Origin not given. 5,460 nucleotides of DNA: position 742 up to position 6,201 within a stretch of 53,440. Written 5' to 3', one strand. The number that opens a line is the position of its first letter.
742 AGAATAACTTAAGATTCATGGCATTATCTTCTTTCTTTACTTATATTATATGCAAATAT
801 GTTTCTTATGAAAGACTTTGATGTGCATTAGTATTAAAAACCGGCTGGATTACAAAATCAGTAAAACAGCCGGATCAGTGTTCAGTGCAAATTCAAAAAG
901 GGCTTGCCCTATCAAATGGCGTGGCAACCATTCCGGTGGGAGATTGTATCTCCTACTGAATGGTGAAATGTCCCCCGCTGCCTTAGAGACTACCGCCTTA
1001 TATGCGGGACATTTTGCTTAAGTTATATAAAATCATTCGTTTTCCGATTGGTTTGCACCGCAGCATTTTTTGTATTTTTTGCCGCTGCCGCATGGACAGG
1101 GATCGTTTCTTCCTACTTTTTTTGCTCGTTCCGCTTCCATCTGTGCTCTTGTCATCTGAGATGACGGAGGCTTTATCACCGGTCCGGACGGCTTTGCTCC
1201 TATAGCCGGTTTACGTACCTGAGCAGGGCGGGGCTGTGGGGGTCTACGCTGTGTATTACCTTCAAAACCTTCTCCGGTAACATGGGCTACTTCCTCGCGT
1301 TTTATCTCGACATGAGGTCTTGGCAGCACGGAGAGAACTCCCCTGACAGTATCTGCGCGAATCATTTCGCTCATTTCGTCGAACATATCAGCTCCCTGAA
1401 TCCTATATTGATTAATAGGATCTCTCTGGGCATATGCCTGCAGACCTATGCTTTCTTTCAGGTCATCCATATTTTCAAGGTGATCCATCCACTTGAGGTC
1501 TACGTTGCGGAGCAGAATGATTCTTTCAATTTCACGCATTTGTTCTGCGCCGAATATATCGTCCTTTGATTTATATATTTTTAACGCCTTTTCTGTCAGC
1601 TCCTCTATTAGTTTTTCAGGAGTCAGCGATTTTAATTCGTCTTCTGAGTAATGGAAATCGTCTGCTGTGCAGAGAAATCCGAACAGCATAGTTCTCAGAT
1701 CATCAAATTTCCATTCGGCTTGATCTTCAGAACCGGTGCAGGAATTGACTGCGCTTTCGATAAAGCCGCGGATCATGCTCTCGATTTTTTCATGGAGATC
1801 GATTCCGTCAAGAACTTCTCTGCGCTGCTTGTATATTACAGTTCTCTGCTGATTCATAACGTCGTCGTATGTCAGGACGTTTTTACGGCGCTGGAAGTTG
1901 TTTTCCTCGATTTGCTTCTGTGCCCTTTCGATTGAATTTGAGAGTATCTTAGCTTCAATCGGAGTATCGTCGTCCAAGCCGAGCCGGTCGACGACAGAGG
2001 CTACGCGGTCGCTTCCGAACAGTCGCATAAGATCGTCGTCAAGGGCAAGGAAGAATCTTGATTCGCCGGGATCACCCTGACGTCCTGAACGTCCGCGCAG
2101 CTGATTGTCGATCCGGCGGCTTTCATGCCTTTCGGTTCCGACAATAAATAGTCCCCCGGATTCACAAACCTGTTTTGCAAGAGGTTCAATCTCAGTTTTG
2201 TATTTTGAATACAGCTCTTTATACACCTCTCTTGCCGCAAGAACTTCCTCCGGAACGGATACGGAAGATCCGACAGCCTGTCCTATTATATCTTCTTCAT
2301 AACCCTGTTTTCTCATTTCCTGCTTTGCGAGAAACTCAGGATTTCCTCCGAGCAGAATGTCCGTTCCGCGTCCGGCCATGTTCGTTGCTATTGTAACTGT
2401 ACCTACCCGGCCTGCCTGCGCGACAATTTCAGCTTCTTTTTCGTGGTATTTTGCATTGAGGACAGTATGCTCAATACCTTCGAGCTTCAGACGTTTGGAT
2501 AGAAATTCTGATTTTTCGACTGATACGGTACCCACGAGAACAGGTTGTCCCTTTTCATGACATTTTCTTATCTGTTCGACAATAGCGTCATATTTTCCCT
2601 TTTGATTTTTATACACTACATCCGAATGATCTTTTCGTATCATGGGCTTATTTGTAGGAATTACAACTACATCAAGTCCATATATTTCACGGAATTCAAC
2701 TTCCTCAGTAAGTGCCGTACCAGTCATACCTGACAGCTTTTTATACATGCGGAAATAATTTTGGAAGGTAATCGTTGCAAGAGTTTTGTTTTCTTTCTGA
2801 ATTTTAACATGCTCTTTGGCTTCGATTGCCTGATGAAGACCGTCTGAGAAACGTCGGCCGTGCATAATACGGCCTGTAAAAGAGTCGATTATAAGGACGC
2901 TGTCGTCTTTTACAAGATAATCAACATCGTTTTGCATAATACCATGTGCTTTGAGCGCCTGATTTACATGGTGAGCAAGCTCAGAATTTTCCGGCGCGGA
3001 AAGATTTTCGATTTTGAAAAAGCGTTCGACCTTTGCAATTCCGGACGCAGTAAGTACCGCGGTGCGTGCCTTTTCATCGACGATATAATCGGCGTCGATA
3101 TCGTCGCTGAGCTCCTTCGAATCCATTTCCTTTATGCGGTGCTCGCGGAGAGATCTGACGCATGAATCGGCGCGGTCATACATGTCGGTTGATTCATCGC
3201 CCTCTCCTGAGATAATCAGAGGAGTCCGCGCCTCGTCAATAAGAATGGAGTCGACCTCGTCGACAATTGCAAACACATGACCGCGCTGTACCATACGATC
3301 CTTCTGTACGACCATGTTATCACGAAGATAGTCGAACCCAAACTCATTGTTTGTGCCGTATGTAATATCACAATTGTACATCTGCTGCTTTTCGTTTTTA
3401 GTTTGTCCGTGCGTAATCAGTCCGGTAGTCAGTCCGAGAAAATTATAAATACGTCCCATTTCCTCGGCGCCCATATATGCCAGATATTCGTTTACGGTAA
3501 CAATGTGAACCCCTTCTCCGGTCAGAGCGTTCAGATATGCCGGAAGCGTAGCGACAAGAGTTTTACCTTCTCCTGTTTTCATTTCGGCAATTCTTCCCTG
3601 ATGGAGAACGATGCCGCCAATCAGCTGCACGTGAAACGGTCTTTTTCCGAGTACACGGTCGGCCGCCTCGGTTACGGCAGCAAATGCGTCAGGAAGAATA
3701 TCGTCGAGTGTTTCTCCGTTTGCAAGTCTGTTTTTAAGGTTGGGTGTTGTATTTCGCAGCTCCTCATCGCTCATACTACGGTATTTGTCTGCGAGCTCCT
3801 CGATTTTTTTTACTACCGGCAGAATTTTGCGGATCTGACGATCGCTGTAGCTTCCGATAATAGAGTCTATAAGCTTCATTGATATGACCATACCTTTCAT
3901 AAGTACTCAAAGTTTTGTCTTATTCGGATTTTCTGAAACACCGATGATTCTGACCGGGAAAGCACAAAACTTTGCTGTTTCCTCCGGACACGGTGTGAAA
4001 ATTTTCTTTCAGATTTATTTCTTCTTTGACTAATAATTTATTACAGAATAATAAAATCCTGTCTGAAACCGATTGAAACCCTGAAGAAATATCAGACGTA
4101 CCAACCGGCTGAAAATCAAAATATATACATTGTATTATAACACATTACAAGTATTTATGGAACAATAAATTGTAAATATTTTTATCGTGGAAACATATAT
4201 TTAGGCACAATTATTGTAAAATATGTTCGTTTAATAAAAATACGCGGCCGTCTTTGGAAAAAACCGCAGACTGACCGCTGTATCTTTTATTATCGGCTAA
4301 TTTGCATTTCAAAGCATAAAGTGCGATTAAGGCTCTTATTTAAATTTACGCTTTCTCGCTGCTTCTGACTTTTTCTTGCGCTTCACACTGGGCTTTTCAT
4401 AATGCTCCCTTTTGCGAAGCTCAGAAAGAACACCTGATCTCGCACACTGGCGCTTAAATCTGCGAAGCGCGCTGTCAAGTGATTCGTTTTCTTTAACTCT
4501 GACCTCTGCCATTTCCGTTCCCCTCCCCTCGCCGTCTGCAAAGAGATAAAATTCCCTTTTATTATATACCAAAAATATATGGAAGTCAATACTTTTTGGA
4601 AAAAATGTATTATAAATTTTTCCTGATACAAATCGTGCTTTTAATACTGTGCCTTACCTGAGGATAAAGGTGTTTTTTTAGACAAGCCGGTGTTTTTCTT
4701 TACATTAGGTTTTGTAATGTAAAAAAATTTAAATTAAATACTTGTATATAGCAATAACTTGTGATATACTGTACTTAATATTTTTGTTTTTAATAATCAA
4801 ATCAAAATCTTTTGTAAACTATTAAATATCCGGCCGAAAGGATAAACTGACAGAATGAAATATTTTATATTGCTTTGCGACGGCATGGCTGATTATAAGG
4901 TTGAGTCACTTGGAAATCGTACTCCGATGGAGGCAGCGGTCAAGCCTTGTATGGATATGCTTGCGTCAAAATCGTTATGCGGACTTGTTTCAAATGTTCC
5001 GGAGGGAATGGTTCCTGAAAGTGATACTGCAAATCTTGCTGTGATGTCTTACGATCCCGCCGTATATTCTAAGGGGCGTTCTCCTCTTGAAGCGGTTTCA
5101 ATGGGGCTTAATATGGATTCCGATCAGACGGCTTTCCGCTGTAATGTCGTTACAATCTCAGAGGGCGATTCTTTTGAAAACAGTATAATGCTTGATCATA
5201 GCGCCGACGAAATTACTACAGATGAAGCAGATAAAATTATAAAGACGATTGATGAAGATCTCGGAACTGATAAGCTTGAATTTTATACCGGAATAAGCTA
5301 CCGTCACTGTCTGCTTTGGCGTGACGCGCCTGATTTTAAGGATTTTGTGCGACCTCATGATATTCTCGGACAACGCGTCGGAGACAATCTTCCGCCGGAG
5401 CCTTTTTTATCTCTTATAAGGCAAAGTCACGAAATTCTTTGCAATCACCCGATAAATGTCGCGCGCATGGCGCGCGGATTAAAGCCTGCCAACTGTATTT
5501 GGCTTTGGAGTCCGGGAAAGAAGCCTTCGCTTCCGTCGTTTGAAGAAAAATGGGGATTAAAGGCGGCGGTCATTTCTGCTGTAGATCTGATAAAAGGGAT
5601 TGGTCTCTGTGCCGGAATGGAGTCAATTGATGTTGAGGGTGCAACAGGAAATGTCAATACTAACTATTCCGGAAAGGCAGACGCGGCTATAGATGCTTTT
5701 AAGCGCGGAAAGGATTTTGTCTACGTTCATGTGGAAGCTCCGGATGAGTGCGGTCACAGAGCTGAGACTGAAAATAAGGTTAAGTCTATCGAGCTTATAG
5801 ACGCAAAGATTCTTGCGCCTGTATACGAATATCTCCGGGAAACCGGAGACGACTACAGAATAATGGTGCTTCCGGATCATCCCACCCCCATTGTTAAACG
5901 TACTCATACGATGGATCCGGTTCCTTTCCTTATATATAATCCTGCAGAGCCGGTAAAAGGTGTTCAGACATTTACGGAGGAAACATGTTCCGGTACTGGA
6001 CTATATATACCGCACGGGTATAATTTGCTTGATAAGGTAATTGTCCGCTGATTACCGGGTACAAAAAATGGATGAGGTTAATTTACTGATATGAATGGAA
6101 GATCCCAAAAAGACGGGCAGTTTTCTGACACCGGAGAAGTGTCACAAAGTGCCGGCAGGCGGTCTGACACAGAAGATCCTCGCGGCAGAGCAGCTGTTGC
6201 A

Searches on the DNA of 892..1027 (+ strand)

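Call 90: build_rna_model(alignment_id=A3, structure=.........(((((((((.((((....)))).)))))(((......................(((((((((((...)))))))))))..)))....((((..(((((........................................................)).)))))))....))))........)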
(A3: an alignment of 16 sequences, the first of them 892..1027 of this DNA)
Model R1 built from alignment A3 (16 sequences, 189 columns); structure: as given.
model positions 151; base pairs 36; branch points 2; effective number of sequences 1.35; information 0.59 bits per position. Calibrated on 0.2 Mb of random sequence (short: E-values are rough).
structure used (alignment columns):
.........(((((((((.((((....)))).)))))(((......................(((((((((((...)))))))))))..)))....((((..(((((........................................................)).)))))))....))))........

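Call 91: search_with_rna_model(model_id=R1, sources=[window, L002, L033, L034, L035, L036, L037, L038, L039, L040, L049, L052, L053], max_evalue=1)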
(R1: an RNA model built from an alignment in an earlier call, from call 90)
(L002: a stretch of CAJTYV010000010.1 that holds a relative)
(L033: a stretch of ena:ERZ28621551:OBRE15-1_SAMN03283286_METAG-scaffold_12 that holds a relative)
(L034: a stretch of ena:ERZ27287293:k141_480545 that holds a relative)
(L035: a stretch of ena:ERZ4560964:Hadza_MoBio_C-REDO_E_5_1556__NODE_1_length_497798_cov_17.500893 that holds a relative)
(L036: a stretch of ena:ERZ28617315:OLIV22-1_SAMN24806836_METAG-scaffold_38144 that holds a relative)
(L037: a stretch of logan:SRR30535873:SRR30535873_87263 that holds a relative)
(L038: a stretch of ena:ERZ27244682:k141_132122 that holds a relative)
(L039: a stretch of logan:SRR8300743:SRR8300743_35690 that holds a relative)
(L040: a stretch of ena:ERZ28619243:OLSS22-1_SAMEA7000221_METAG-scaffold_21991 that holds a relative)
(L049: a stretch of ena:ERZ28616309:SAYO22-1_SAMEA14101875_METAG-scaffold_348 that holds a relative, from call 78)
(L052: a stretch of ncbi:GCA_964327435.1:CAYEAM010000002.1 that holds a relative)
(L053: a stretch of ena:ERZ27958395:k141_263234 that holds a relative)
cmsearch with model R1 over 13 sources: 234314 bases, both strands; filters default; matches with E-value up to 1: 37.
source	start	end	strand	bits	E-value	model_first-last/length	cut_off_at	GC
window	36661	36813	+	174.2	2.3e-46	1-151/151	no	0.46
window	44027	44178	-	159.7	2.9e-42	1-151/151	no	0.49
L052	17311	17462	+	159.7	2.9e-42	1-151/151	no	0.49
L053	15415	15566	+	159.7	2.9e-42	1-151/151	no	0.49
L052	8039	8202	+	153.2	2e-40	1-151/151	no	0.49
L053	6143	6306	+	153.2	2e-40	1-151/151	no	0.49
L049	21587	21754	+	138.3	3.1e-36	1-151/151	no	0.5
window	53287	53440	-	137.6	4.9e-36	12-151/151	5'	0.51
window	50124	50286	+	134.9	2.8e-35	1-151/151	no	0.51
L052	11203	11365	-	134.9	2.8e-35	1-151/151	no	0.51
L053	9307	9469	-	134.9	2.8e-35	1-151/151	no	0.51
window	892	1027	+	133.8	5.7e-35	1-151/151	no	0.47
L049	12874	13009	-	133.8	5.7e-35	1-151/151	no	0.47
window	16564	16701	-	113.5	2.9e-29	1-151/151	no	0.46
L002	2752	2863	-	42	4.1e-09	1-151/151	no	0.46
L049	20973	21091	+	27.6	4.5e-05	1-151/151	no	0.49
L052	11205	11371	+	24.7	0.0003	1-151/151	no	0.51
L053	9309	9475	+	24.7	0.0003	1-151/151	no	0.51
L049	21628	21656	-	19.7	0.0075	42-70/151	no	0.45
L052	17401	17442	-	19.2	0.01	87-128/151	no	0.5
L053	15505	15546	-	19.2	0.01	87-128/151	no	0.5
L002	2802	2830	+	19.2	0.011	42-70/151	no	0.45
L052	8010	8149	-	18.5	0.016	1-151/151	no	0.46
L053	6114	6253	-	18.5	0.016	1-151/151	no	0.46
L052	17352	17380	-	17.4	0.034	42-70/151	no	0.48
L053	15456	15484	-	17.4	0.034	42-70/151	no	0.48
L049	12876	13015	+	17.4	0.035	1-151/151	no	0.47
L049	21688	21739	-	14.4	0.24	81-132/151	no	0.6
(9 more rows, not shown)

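Call 92: search_with_rna_model(model_id=R1, source=L049, start=20900, end=21200, max_evalue=1, show_alignments=1)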
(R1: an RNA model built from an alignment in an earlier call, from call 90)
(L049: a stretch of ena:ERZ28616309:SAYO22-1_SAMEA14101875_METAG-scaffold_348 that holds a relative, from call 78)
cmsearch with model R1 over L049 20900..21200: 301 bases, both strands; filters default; matches with E-value up to 1: 1.
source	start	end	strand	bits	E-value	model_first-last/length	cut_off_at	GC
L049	20973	21091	+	27.6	5.8e-08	1-151/151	no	0.49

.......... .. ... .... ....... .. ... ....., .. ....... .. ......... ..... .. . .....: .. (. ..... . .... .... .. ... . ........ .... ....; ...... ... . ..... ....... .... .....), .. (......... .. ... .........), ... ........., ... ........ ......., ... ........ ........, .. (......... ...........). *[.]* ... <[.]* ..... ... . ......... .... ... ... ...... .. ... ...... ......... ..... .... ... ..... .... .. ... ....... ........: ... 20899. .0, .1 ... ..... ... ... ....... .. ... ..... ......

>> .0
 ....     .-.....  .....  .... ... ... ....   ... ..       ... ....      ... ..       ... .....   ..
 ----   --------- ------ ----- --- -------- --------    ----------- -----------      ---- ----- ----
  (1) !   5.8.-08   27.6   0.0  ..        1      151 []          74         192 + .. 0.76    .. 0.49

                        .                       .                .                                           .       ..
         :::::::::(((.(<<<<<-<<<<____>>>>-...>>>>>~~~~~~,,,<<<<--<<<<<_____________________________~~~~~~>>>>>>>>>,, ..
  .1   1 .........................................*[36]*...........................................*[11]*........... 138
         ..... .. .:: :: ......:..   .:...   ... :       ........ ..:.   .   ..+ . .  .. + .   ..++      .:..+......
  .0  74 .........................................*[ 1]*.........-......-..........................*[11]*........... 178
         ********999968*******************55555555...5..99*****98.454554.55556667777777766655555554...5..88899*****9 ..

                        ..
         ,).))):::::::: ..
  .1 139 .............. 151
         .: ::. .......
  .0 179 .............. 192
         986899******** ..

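Call 95: search_with_rna_model(model_id=R1, source=window, filters=off, max_evalue=1)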
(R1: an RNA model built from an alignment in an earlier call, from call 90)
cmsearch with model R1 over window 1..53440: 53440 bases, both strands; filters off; matches with E-value up to 1: 17.
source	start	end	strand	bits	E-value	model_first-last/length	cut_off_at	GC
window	36661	36813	+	174.2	5.2e-47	1-151/151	no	0.46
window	44027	44178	-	159.7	6.5e-43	1-151/151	no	0.49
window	50124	50286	+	134.9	6.3e-36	1-151/151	no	0.51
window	892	1027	+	133.8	1.3e-35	1-151/151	no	0.47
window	53287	53440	-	123.7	8.8e-33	10-151/151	no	0.51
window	16564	16701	-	113.5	6.7e-30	1-151/151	no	0.46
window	16630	16664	+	31.1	1.1e-06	38-73/151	no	0.49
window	50118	50284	-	24.8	6.5e-05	1-151/151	no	0.51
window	36640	36790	-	24.7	6.7e-05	1-151/151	no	0.42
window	44107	44138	+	19.6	0.0019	40-71/151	no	0.44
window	44047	44088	+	19.2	0.0024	87-128/151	no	0.5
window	53379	53414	+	18.5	0.0039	38-73/151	no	0.5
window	886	1025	-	17.4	0.0079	1-151/151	no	0.47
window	53319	53363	+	15.7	0.023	86-129/151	no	0.51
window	24196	24303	-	14.6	0.047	1-151/151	no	0.28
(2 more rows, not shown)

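Call 100: search_with_rna_model(model_id=R1, sources=[L038, L033, L002], filters=off, max_evalue=1)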
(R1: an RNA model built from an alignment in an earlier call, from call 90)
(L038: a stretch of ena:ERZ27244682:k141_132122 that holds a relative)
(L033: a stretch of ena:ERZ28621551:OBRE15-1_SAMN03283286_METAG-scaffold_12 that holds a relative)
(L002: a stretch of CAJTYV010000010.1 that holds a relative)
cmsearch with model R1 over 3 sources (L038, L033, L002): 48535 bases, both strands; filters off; matches with E-value up to 1: 4.
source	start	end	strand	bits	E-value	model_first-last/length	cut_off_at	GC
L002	2752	2863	-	42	8.5e-10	1-151/151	no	0.46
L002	2802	2830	+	19.2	0.0022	42-70/151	no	0.45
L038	18783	18857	+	10.2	0.75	1-151/151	no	0.32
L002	2693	2718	+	9.9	0.92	1-151/151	no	0.23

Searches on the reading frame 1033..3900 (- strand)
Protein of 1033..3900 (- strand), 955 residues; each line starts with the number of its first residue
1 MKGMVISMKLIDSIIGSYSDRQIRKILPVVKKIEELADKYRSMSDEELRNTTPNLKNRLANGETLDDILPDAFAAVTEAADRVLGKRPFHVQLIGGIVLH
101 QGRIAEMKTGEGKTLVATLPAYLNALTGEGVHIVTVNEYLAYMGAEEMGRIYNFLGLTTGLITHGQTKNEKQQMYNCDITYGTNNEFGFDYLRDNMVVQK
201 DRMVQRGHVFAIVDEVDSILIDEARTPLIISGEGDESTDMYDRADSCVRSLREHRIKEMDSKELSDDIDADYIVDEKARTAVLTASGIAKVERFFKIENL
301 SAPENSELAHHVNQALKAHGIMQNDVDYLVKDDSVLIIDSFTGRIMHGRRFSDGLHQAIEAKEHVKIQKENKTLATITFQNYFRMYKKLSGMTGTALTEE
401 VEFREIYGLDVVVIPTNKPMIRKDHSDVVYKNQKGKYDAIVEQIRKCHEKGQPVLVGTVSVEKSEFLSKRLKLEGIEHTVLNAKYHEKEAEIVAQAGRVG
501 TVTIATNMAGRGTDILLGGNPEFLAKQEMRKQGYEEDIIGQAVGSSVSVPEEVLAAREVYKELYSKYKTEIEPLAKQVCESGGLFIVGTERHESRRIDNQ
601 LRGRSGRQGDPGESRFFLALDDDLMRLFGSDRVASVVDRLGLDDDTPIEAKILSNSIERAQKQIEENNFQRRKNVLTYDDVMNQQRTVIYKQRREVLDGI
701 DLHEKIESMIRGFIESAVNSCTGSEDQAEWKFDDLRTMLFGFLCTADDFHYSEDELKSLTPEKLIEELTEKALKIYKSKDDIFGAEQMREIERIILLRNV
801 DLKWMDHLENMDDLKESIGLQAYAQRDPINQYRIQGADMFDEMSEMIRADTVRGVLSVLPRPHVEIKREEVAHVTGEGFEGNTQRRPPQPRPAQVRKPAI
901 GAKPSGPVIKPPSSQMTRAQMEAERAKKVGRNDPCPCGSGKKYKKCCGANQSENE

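Call 12: search_protein_families(library=pfam, proteins=[window:1033-3900:-])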
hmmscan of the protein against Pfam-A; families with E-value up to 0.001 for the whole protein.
window:1033-3900:- (955 aa): 6 families
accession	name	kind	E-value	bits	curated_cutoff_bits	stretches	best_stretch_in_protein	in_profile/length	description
PF07517.20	SecA_DEAD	-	2.4e-127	424.6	24.6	1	13-404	3-290/290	SecA DEAD-like domain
PF21090.3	P-loop_SecA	-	4.3e-95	317.6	27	1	419-645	1-205/205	SecA P-loop domain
PF07516.18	SecA_SW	-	2.3e-64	217.6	26.7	1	647-857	1-198/200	SecA Wing and Scaffold domain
PF01043.26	SecA_PP_bind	-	1.1e-40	139.1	23.5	1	237-360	2-110/110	SecA preprotein cross-linking domain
PF02810.21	SEC-C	-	1.8e-10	40.9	20.4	1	931-948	1-18/19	SEC-C motif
PF00270.35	DEAD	-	1.2e-07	32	26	1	103-221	17-131/167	DEAD/DEAH box helicase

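Call 78: find_encoding_contigs(protein=window:1033-3900:-, flank=10000, max_places=3)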
Protein window:1033-3900:- (955 aa): 24 contigs read that carry it; 3 places shown.
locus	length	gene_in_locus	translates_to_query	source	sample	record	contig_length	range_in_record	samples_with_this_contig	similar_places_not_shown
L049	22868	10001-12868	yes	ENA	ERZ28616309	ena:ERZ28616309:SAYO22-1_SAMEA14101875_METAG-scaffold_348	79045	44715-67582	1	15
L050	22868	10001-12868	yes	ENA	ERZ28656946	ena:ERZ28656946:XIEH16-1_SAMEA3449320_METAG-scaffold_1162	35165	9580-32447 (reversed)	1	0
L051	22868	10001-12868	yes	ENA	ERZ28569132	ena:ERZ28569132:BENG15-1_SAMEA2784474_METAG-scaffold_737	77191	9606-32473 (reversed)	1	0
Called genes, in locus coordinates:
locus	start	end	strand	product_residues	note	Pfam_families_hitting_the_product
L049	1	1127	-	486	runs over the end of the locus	PF05697:Trigger_N, PF00254:FKBP_C, PF05698:Trigger_C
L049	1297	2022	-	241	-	PF00149:Metallophos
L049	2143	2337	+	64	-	PF07561:DUF1540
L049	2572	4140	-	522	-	PF14821:Thr_synth_N, PF00291:PALP, PF24857:THR4_C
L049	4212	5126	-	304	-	PF01244:Peptidase_M19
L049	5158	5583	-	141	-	PF08378:NERD (weak), PF02021:UPF0102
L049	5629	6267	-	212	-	PF01351:RNase_HII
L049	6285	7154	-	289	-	PF01926:MMR_HSR1, PF02421:FeoB_N (weak)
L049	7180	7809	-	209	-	PF10502:Peptidase_S26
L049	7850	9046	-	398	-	PF01676:Metalloenzyme, PF10143:PhosphMutase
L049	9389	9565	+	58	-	PF01165:Ribosomal_S21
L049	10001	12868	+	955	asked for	PF07517:SecA_DEAD, PF00270:DEAD (weak), PF01043:SecA_PP_bind, PF21090:P-loop_SecA, PF07516:SecA_SW, PF02810:SEC-C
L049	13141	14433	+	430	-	-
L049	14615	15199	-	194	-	-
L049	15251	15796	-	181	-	PF00149:Metallophos (faint), PF12850:Metallophos_2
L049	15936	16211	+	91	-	-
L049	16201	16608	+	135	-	-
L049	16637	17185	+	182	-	-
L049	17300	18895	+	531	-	PF05362:Lon_C (weak), PF13541:ChlI, PF00158:Sigma54_activat (faint), PF01078:Mg_chelatase, PF07728:AAA_5, PF00493:MCM (weak), PF13335:Mg_chelatase_C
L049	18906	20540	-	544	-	PF07501:G5, PF01551:Peptidase_M23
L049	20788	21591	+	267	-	PF02517:Rce1-like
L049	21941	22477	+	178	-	PF00383:dCMP_cyt_deam_1, PF14437:MafB19-deam, PF14439:Bd3614-deam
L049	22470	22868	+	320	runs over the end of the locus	PF04055:Radical_SAM, PF16199:Radical_SAM_C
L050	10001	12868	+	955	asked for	PF07517:SecA_DEAD, PF00270:DEAD (weak), PF01043:SecA_PP_bind, PF21090:P-loop_SecA, PF07516:SecA_SW, PF02810:SEC-C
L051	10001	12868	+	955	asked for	PF07517:SecA_DEAD, PF00270:DEAD (weak), PF01043:SecA_PP_bind, PF21090:P-loop_SecA, PF07516:SecA_SW, PF02810:SEC-C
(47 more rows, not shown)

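Call 94: search_protein_families(library=pfam, proteins=[L049:20788-21591:+], max_evalue=0.01)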
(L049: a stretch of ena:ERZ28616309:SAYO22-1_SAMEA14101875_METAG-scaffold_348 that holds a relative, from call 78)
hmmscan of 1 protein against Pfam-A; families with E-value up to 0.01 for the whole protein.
L049:20788-21591:+ (267 aa): 1 family
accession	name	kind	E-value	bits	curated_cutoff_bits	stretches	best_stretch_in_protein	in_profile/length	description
PF02517.21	Rce1-like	-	2.2e-14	53.9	22.4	1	172-261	5-93/93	Type II CAAX prenyl endopeptidase Rce1-like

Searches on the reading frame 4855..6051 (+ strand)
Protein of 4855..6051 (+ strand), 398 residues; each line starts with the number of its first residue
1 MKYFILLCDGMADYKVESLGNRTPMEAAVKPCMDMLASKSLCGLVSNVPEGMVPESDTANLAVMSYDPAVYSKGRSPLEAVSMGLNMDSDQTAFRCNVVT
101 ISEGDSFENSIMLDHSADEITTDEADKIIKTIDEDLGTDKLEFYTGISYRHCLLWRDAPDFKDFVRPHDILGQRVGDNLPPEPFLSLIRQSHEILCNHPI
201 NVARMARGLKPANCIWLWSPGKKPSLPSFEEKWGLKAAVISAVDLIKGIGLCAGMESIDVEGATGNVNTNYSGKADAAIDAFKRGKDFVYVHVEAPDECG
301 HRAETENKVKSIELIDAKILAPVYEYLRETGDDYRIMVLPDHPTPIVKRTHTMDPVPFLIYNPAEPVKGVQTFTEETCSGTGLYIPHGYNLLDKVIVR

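Call 38: search_protein_families(library=pfam, proteins=[window:4855-6051:+], max_evalue=0.00001)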
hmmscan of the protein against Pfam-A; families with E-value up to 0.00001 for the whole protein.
window:4855-6051:+ (398 aa): 2 families
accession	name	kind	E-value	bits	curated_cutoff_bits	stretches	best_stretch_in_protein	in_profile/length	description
PF10143.14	PhosphMutase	-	2.4e-50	171.2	21.5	1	37-201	1-170/170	2,3-bisphosphoglycerate-independent phosphoglycerate mutase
PF01676.23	Metalloenzyme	-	9.9e-43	146.9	24.3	1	1-374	1-228/252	Metalloenzyme superfamily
